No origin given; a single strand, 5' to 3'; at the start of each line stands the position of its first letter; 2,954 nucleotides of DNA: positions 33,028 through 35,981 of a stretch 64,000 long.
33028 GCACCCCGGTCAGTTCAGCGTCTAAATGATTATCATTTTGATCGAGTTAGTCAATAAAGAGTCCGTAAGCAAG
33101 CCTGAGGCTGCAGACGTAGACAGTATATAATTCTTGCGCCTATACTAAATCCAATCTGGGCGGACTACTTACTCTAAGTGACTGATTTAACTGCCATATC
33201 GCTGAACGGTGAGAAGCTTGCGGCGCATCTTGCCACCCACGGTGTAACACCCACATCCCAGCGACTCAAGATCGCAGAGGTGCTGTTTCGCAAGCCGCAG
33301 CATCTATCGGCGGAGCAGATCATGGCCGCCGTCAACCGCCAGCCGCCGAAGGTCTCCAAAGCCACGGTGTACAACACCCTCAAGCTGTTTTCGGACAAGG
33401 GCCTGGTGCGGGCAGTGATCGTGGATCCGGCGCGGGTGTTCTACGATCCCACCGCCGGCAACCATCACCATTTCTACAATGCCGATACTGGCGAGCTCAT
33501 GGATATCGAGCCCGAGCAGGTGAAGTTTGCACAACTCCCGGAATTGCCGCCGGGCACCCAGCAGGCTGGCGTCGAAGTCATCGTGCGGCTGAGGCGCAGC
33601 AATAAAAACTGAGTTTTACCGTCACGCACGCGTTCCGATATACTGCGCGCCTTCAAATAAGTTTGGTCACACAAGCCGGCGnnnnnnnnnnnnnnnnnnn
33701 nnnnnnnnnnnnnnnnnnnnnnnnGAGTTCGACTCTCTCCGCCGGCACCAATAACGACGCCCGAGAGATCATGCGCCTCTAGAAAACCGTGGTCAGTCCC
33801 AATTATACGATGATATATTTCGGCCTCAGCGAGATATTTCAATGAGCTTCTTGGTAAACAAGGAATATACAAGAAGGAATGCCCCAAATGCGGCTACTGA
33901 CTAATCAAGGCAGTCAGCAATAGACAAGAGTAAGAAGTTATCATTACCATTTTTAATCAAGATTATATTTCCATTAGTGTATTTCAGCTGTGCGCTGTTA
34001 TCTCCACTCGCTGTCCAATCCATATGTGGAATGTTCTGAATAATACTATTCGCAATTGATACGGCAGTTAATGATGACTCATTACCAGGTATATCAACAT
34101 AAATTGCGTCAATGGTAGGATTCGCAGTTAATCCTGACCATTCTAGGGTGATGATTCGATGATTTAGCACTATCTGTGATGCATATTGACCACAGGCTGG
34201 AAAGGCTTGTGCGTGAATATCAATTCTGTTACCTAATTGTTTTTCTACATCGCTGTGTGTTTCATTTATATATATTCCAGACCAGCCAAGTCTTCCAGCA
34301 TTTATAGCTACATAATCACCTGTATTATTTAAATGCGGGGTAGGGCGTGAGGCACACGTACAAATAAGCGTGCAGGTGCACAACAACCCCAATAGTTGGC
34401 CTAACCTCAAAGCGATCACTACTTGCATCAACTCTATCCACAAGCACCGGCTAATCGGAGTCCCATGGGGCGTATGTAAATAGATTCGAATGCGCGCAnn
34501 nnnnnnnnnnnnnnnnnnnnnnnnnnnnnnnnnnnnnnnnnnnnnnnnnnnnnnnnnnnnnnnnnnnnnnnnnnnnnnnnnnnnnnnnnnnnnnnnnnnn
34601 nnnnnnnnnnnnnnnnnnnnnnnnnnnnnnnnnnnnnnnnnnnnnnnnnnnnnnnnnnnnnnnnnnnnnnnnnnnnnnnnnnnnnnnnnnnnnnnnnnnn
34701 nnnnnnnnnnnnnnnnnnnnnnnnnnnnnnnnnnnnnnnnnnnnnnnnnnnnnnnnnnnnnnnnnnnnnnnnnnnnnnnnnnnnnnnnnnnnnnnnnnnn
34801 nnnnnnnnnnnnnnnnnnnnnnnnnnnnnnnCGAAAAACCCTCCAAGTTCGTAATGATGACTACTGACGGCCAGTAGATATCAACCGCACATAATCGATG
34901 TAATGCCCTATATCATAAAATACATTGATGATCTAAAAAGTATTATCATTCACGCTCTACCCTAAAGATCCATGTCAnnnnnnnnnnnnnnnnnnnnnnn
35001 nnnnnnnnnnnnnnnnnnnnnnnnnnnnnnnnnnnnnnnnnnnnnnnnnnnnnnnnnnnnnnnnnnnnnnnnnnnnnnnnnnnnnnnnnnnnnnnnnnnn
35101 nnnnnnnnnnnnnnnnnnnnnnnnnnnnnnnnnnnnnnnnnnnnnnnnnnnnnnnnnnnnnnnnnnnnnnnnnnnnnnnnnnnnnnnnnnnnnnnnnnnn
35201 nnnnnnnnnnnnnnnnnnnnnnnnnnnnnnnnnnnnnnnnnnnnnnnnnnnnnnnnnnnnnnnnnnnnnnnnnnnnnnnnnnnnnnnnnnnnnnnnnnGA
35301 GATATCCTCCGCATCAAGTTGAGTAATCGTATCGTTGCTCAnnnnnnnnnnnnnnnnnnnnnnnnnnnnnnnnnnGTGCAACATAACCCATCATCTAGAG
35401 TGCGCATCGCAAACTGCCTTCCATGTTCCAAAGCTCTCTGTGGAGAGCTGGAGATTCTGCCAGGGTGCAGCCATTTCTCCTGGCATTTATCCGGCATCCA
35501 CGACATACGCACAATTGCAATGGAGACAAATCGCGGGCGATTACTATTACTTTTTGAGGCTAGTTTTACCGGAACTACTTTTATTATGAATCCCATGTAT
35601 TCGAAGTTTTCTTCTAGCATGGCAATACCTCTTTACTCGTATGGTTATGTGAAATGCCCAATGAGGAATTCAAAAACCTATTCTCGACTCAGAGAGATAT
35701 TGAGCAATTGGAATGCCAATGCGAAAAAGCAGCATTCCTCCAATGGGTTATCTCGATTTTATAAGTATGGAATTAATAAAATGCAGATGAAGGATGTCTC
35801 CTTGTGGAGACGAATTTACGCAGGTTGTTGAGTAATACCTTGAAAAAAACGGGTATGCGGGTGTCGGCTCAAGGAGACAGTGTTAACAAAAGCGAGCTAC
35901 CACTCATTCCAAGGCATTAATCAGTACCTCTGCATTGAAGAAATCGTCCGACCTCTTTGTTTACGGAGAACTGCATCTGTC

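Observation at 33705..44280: A 10.5-kb island bounded by an exact 46-bp duplication of the tRNA-Thr(CGT) 3' half, with no integrase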

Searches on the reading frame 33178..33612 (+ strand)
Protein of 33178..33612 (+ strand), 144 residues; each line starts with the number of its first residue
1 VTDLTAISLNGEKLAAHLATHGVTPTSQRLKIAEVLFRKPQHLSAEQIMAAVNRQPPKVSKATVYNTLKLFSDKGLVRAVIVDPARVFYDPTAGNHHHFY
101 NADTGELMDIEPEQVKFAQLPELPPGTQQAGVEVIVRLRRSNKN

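Call 11: search_protein_families(library=pfam, proteins=[window:33178-33612:+], max_evalue=0.01)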
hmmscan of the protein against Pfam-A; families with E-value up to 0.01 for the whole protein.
window:33178-33612:+ (144 aa): 2 families
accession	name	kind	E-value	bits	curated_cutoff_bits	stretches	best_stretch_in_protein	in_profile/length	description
PF01475.25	FUR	-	1.6e-19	70.7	23.1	1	22-116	3-99/121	Ferric uptake regulator family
PF25716.1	BPP1_LPA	-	0.0016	19.2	35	1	30-73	7-52/131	Late promoter-activating protein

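Call 13: find_encoding_contigs(protein=window:33178-33612:+, flank=10000, max_places=10)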
Protein window:33178-33612:+ (144 aa): no gene with exactly this product is on record in the collection.

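Call 14: find_related_loci(query=window:33178-33612:+, collection=genome_contigs, flank=10000)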
Query window:33178-33612:+ (144 aa) in genome_contigs; peptide patterns used: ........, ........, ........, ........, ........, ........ (x = any residue, [..] = any of these).
599 stretches matched a pattern (row limit reached: there are more); 263 encode a relative of the query (tblastn E <= 1e-3); the best 80 are kept; 80 distinct loci.
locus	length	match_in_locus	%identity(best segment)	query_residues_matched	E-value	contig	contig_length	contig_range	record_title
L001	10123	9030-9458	92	1-143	2e-85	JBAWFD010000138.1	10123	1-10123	MAG: Gammaproteobacteria bacterium isolate MFD05722_ilm_asm_bin28 k127_108854, whole genome shotgun sequence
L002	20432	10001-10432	85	1-144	6e-81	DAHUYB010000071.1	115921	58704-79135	MAG TPA_asm: Gammaproteobacteria bacterium isolate clean268 k141_973412, whole genome shotgun sequence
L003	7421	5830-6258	76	1-143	4e-72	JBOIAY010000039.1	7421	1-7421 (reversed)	MAG: Gammaproteobacteria bacterium isolate TC-S_metawrap_bin.286 k127_1037259, whole genome shotgun sequence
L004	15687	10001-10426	74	1-143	3e-69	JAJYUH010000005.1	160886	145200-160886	MAG: Natronospirales bacterium isolate DX4.bin23 NODE_32_length_160886_cov_79.793641, whole genome shotgun sequence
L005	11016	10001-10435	73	1-144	2e-68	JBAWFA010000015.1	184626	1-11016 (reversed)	MAG: Gammaproteobacteria bacterium isolate MFD05722_ilm_asm_bin35 k127_342471, whole genome shotgun sequence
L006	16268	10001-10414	78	7-144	5e-64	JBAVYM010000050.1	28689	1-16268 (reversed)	MAG: Gammaproteobacteria bacterium isolate MFD01067_ilm_asm_bin14 k127_108785, whole genome shotgun sequence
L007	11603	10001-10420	68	1-140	1e-62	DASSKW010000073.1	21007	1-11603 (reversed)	MAG TPA_asm: Gammaproteobacteria bacterium isolate SMAG_U1153 k141_1272507, whole genome shotgun sequence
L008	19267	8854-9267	69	3-140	2e-61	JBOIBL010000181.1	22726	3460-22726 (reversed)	MAG: Gammaproteobacteria bacterium isolate TC-S_metabat2.bin.339 k127_4483170, whole genome shotgun sequence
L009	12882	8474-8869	70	9-140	2e-61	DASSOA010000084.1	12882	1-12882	MAG TPA_asm: Gammaproteobacteria bacterium isolate SMAG_U1240 k141_5123, whole genome shotgun sequence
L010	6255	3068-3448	72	14-140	6e-59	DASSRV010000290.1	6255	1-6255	MAG TPA_asm: Gammaproteobacteria bacterium isolate SMAG_U498 k141_600937, whole genome shotgun sequence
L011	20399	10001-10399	71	9-140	6e-59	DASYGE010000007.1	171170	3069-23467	MAG TPA_asm: Gammaproteobacteria bacterium isolate SMAG_U4205 k141_2713776, whole genome shotgun sequence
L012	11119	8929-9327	70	9-140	4e-58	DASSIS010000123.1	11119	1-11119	MAG TPA_asm: Gammaproteobacteria bacterium isolate SMAG_U1094 k141_487345, whole genome shotgun sequence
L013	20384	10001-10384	63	14-141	6e-53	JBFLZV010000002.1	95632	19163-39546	MAG: Pseudomonadota bacterium isolate MAG120 MAG120_2, whole genome shotgun sequence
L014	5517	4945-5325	61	18-144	9e-52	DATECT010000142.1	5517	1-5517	MAG TPA_asm: Gammaproteobacteria bacterium isolate SMAG_U8279 k141_1598769, whole genome shotgun sequence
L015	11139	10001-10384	60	14-141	1e-50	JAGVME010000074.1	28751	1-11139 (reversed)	MAG: Gammaproteobacteria bacterium isolate SW_26 c_000000018736, whole genome shotgun sequence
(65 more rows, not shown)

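Call 67: find_homologous_proteins(query=window:33178-33612:+, max_evalue=1e-40)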
Query window:33178-33612:+ (144 aa): 1135 proteins with E <= 1e-40 among 7825 candidates; the best 120 are listed.
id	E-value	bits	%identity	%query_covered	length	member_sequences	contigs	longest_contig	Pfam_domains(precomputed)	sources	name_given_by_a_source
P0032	4.7e-78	278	90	99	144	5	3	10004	PF01475.26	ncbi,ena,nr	ncbi:MAG TPA: Fur family transcriptional regulator [Gammaproteobacteria bacterium]|nr:Fur family tra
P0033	2.5e-76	272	86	100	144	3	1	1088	PF01475.26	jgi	jgi:Fur family transcriptional regulator, iron response regulator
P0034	2.3e-75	269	87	100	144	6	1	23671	PF01475.26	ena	-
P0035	6.0e-74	265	88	99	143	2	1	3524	PF01475.26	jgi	jgi:Fur family transcriptional regulator, iron response regulator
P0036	8.8e-73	261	85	100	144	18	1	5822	PF01475.26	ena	-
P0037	1.2e-72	260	87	94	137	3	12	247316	PF01475.26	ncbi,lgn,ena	-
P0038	5.6e-72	258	85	97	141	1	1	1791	PF01475.26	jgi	jgi:Fur family transcriptional regulator, iron response regulator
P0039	8.2e-72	258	84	97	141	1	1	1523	PF01475.26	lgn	-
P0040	3.1e-66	240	81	94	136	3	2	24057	PF01475.26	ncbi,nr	ncbi:MAG: transcriptional repressor [Gammaproteobacteria bacterium]|nr:transcriptional repressor [Ga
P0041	7.2e-66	238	77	99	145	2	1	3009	PF01475.26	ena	-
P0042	1.3e-65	238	76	99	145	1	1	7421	PF01475.26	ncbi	ncbi:MAG: Fur family transcriptional regulator [Gammaproteobacteria bacterium]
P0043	3.9e-65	236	76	100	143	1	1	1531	PF01475.26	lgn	-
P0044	4.8e-64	232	78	96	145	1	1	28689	PF01475.26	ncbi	ncbi:MAG: Fur family transcriptional regulator [Gammaproteobacteria bacterium]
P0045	5.3e-64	232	73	99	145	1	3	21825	PF01475.26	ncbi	ncbi:MAG: Fur family transcriptional regulator [Gammaproteobacteria bacterium]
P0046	8.7e-64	232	77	99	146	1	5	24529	PF01475.26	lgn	-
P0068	4.0e-56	207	100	67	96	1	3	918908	PF01475.26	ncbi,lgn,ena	-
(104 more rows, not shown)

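Call 68: find_encoding_contigs(protein=P0068, flank=10000, max_places=6)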
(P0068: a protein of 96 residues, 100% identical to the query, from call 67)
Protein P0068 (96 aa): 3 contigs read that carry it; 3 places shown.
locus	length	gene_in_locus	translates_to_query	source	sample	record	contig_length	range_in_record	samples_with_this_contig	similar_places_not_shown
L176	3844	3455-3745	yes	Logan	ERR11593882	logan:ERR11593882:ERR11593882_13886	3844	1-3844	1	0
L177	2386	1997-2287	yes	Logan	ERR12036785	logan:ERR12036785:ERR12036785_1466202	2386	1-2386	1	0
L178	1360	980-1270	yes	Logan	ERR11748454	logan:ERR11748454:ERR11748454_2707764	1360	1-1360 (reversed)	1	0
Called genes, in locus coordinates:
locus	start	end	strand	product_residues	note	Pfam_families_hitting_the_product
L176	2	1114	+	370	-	?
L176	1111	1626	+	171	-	PF01252:Peptidase_A8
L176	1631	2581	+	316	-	PF02401:LYTB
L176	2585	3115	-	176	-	PF07963:N_methyl (weak), PF12019:GspH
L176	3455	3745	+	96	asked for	PF01475:FUR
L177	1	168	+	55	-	?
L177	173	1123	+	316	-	PF02401:LYTB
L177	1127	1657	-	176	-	PF07963:N_methyl (weak), PF12019:GspH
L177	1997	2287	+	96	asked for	PF01475:FUR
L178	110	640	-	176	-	PF07963:N_methyl (weak), PF12019:GspH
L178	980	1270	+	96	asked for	PF01475:FUR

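Call 69: find_encoding_contigs(protein=P0037, flank=10000, max_places=10)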
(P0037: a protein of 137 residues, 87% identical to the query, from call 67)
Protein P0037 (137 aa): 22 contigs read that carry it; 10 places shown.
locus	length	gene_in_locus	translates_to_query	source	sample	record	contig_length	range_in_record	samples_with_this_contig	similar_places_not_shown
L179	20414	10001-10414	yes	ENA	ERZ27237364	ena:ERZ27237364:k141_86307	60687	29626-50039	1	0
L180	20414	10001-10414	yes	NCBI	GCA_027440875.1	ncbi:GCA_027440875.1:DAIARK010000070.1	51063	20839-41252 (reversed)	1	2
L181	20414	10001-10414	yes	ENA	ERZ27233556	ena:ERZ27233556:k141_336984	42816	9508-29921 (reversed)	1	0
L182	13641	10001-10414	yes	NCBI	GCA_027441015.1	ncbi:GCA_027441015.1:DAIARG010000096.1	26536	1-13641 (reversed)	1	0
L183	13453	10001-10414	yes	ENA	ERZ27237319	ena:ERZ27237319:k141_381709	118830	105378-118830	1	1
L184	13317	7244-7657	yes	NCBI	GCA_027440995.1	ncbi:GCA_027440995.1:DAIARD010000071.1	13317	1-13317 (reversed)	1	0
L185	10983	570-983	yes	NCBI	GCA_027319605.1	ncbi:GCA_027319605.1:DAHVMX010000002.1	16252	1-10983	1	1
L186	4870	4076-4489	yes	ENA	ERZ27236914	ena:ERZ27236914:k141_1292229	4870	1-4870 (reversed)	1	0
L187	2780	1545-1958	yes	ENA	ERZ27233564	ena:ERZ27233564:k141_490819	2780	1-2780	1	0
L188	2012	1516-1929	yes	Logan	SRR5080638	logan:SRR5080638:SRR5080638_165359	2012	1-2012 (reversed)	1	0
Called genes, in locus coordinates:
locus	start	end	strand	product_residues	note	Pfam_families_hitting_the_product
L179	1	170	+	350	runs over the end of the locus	PF01018:GTP1_OBG, PF01926:MMR_HSR1, PF02421:FeoB_N (weak)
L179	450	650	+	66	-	-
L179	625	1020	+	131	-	-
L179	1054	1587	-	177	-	PF09832:DUF2059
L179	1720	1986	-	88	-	PF01649:Ribosomal_S20p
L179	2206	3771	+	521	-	PF03023:MurJ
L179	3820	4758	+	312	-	PF06574:FAD_syn, PF01687:Flavokinase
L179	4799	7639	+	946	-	PF00133:tRNA-synt_1, PF01921:tRNA-synt_1f (faint), PF09334:tRNA-synt_1g, PF13603:tRNA-synt_1_2, PF01406:tRNA-synt_1e (weak), PF08264:Anticodon_1, PF06827:zf-FPG_IleRS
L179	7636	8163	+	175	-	PF01252:Peptidase_A8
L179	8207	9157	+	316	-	PF02401:LYTB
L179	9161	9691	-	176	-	PF07963:N_methyl (weak), PF12019:GspH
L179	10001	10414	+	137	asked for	PF01475:FUR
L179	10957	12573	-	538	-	-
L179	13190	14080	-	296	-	PF22564:HAAS (weak), PF13796:Sensor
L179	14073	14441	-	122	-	PF03551:PadR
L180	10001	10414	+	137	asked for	PF01475:FUR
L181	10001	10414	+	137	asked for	PF01475:FUR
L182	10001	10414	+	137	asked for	PF01475:FUR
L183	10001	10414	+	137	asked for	PF01475:FUR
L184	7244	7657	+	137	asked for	PF01475:FUR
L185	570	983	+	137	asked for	PF01475:FUR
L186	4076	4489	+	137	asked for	PF01475:FUR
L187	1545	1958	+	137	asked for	PF01475:FUR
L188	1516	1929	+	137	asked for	PF01475:FUR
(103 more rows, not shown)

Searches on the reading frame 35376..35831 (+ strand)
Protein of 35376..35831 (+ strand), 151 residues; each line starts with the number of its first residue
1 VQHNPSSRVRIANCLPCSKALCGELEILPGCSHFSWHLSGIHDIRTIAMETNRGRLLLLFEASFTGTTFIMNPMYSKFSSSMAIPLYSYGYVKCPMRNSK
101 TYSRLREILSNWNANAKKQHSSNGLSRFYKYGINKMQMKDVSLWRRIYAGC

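Call 11: search_protein_families(library=pfam, proteins=[window:35376-35831:+], max_evalue=0.01)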
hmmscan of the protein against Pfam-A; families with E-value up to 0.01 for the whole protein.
window:35376-35831:+ (151 aa): 0 families
